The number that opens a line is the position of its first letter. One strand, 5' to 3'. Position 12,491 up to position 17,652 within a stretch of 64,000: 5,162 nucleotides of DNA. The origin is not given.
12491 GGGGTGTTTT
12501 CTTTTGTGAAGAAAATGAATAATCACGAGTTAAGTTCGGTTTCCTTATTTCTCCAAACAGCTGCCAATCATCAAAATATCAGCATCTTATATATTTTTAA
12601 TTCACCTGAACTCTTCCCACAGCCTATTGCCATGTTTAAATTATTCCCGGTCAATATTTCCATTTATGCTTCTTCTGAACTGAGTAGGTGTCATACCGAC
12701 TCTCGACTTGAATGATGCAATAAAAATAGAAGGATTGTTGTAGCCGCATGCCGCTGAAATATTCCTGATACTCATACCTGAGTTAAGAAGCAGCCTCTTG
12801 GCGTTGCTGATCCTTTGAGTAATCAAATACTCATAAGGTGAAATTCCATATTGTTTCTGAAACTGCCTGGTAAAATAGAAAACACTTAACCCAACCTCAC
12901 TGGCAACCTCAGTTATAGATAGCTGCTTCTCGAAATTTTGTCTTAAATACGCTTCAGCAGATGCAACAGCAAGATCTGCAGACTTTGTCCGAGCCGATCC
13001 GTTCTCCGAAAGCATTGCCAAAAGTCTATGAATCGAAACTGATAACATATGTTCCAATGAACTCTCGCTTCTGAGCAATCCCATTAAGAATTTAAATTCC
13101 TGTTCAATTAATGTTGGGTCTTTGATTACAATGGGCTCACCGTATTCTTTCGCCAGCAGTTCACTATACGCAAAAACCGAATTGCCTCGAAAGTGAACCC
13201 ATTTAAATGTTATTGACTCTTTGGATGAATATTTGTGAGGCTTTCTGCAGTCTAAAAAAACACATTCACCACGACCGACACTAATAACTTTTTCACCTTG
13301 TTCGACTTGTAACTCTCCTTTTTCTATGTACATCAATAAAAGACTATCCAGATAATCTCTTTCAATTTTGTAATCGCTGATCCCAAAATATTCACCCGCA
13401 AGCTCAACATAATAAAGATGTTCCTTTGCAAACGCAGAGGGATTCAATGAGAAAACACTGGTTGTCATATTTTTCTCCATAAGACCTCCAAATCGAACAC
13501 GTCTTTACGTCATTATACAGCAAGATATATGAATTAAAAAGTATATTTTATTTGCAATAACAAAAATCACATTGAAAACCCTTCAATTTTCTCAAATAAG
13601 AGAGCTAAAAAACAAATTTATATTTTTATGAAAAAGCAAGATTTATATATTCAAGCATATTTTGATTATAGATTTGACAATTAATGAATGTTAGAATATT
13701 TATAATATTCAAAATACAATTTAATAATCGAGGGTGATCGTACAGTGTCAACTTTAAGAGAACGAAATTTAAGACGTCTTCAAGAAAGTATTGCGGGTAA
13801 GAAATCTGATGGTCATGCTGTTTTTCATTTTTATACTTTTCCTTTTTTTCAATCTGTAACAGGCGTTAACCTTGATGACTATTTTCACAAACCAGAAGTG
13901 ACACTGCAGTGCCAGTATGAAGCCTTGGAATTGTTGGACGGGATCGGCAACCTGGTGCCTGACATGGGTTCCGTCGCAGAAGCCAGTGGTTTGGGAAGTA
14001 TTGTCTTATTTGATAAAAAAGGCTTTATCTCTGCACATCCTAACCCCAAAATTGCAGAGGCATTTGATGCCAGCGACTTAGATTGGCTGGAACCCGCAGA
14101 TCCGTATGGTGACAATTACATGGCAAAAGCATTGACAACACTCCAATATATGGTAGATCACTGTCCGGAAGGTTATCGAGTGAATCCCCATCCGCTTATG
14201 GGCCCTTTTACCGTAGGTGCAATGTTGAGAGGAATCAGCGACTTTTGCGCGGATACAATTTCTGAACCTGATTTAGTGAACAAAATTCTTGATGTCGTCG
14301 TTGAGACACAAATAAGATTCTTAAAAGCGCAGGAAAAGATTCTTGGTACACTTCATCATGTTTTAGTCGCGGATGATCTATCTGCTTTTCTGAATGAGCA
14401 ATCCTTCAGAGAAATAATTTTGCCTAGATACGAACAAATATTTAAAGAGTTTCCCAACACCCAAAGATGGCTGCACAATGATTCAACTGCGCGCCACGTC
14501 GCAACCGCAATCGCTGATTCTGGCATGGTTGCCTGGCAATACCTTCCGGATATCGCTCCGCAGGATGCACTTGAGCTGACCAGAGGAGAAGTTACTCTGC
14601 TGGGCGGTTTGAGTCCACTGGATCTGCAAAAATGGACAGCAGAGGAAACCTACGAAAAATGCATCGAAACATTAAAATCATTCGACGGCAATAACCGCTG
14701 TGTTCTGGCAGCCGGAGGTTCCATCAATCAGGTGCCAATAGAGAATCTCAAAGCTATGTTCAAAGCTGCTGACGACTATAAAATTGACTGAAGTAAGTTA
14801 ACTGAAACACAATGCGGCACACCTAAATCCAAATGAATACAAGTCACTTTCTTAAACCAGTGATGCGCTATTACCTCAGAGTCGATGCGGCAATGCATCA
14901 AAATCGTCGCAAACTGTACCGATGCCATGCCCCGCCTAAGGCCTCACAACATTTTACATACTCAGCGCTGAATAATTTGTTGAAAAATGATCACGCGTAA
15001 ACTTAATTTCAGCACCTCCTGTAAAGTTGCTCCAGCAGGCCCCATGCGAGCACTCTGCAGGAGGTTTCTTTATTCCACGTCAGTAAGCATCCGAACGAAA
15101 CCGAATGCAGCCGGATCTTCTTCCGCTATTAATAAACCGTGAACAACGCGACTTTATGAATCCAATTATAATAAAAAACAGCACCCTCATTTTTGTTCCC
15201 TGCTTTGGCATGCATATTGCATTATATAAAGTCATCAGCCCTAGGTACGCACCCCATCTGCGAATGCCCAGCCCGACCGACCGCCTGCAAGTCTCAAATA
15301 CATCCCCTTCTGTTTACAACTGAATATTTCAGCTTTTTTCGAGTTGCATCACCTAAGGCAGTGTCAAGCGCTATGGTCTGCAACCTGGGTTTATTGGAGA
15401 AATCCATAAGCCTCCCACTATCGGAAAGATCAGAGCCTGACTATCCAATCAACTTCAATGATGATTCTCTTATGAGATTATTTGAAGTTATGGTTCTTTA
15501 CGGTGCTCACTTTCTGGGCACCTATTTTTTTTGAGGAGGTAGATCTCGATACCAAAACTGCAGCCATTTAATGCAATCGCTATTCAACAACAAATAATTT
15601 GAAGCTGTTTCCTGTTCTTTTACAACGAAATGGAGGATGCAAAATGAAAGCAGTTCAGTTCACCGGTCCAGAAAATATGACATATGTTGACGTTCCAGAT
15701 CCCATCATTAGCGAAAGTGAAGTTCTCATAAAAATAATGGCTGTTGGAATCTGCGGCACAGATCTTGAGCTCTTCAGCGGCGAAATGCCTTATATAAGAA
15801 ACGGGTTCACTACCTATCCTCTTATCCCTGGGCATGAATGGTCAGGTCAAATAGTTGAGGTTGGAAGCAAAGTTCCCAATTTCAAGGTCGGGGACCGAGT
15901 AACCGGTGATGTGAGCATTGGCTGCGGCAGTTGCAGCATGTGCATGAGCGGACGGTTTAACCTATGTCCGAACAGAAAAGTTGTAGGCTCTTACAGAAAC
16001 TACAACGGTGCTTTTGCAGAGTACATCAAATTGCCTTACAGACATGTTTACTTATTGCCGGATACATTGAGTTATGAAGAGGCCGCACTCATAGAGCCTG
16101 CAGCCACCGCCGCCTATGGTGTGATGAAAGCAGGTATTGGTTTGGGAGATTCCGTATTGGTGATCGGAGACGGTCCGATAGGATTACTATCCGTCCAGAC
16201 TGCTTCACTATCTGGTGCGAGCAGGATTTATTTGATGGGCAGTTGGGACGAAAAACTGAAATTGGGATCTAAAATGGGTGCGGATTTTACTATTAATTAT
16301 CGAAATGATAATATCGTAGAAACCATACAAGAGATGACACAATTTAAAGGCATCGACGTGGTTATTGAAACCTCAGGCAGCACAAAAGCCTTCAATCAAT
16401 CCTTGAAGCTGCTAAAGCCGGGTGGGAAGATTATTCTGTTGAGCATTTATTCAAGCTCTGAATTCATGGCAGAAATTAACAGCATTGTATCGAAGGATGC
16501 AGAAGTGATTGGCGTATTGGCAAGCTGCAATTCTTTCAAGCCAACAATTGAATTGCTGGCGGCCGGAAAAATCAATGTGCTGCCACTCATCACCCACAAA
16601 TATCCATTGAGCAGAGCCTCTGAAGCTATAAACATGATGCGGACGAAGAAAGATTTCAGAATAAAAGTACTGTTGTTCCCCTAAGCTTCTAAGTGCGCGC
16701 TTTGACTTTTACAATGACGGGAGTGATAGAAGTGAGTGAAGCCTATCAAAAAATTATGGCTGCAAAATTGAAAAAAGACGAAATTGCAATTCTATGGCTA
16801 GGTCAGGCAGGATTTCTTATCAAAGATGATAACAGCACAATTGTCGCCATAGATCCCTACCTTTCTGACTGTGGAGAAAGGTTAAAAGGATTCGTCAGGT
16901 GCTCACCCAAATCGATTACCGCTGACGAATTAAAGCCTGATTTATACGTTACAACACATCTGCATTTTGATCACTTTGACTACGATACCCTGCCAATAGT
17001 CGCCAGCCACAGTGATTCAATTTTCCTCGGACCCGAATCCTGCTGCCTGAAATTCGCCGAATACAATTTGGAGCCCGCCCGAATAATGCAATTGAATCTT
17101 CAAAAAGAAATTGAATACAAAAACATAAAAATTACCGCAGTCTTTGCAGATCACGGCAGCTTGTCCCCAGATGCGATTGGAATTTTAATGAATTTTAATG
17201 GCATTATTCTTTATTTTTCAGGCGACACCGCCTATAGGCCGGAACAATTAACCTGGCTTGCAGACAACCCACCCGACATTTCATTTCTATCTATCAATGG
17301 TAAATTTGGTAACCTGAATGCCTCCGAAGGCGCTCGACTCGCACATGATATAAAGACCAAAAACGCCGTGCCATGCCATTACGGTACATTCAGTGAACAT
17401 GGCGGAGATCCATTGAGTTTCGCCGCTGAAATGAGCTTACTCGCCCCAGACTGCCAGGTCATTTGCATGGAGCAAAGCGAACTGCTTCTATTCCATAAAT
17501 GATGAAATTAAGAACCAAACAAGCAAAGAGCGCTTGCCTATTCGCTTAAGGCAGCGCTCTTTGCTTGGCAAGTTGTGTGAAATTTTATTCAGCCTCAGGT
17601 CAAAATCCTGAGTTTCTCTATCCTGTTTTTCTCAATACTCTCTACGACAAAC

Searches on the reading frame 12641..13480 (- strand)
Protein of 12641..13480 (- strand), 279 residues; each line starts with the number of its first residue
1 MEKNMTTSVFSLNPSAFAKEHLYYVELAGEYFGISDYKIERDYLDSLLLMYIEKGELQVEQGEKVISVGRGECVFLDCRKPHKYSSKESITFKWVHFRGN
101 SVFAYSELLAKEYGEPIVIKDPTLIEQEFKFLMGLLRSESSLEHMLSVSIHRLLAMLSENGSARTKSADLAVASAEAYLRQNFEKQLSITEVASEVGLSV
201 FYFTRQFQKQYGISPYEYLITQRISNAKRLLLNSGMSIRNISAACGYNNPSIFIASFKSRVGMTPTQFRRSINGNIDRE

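Call 7: search_protein_families(library=pfam, proteins=[window:12641-13480:-], max_evalue=0.01)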
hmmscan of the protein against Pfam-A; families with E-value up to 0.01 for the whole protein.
window:12641-13480:- (279 aa): 4 families
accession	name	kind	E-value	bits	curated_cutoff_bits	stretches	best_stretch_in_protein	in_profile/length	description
PF12833.13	HTH_18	-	9.1e-24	84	33.6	1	193-270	2-79/80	Helix-turn-helix domain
PF00165.29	HTH_AraC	-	1.2e-23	83.2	26.6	2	179-219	1-41/42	Bacterial regulatory helix-turn-helix proteins, AraC family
PF02311.25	AraC_binding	-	4.7e-08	33.3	21.1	1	32-140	9-123/135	AraC-like ligand binding domain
PF07883.17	Cupin_2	-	0.00018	21.6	27.2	1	50-95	22-67/70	Cupin domain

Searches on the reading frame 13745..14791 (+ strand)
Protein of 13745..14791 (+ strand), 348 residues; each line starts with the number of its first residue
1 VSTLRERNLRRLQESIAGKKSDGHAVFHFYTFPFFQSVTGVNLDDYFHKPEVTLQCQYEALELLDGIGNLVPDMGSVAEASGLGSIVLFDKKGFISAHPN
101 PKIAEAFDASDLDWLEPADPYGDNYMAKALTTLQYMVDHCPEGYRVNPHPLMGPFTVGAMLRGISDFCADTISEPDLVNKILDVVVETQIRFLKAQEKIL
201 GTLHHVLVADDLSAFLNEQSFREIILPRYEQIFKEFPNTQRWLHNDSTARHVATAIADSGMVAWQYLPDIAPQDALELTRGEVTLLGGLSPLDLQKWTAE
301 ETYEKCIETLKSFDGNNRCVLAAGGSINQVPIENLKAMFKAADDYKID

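Call 7: search_protein_families(library=pfam, proteins=[window:13745-14791:+], max_evalue=0.01)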
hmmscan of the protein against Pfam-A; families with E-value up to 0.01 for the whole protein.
window:13745-14791:+ (348 aa): 1 family
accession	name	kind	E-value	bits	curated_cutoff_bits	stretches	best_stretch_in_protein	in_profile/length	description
PF01208.23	URO-D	-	1.5e-22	80.5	23.9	1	38-345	37-346/346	Uroporphyrinogen decarboxylase (URO-D)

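Call 8: search_protein_families(library=ncbifam, proteins=[window:13745-14791:+], max_evalue=0.01)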
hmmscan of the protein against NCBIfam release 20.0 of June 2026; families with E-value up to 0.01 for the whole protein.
window:13745-14791:+ (348 aa): 5 families
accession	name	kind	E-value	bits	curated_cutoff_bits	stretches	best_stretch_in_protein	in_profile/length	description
NF004889.0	PRK06252.1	subfamily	2.1e-15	56.6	244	1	151-346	145-337/340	methylcobalamin:coenzyme M methyltransferase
TIGR01463.1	mtaA_cmuA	subfamily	5.4e-12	45.6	235.4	1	148-347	141-340/340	MtaA/CmuA family methyltransferase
NF040654.1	MtaA_Meth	equivalog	3.8e-11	42.5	400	1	151-345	143-335/337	methylcobamide:CoM methyltransferase MtaA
TIGR01464.1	hemE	equivalog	4.9e-08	32.4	302.95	1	97-341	86-335/338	uroporphyrinogen decarboxylase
NF041608.1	methylcob_mtaseMtbA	equivalog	7.3e-05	22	600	1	151-346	145-338/339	methylcobamide:CoM methyltransferase MtbA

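Call 68: search_solved_structures(query=window:13745-14791:+, max_evalue=0.001)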
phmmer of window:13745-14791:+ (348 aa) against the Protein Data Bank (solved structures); distinct sequences matched with E-value up to 0.001: 1.
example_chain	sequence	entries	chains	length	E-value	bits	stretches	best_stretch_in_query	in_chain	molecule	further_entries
4ay7_A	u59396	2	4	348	6.1e-06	28.7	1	151-345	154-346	METHYLCOBALAMIN: COENZYME M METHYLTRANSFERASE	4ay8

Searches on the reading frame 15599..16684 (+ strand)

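Call 14: search_protein_families(library=pfam, proteins=[window:15599-16684:+], max_evalue=0.001)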
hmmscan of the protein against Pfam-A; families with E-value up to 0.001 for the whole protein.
window:15599-16684:+ (361 aa): 4 families
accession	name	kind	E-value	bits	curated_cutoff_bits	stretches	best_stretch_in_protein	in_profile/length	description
PF08240.17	ADH_N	-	1.5e-30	105.9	23.5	1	39-155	2-104/104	Alcohol dehydrogenase GroES-like domain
PF00107.32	ADH_zinc_N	-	2.1e-26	92.8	31.8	1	193-321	1-128/129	Zinc-binding dehydrogenase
PF16912.11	Glu_dehyd_C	-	3.5e-16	59.7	34.9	1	184-347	32-201/211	Glucose dehydrogenase C-terminus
PF13602.12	ADH_zinc_N_2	-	5.4e-11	44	27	1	226-351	1-127/134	Zinc-binding dehydrogenase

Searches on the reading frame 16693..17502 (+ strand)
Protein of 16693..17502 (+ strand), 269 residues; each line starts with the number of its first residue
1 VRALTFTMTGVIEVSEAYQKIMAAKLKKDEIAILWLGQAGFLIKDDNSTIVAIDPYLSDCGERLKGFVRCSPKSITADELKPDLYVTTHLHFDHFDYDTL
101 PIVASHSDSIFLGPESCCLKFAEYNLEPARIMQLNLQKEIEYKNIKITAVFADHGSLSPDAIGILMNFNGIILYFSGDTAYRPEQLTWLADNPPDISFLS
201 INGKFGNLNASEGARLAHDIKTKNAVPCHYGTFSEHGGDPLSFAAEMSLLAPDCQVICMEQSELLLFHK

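Call 14: search_protein_families(library=pfam, proteins=[window:16693-17502:+], max_evalue=0.001)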
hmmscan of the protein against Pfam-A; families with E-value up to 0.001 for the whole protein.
window:16693-17502:+ (269 aa): 2 families
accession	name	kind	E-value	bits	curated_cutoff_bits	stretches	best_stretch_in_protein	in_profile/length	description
PF13483.12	Lactamase_B_3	-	1.5e-11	45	24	1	33-229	2-160/160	Beta-lactamase superfamily domain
PF12706.13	Lactamase_B_2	-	2e-11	44.3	27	1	54-230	6-200/200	Beta-lactamase superfamily domain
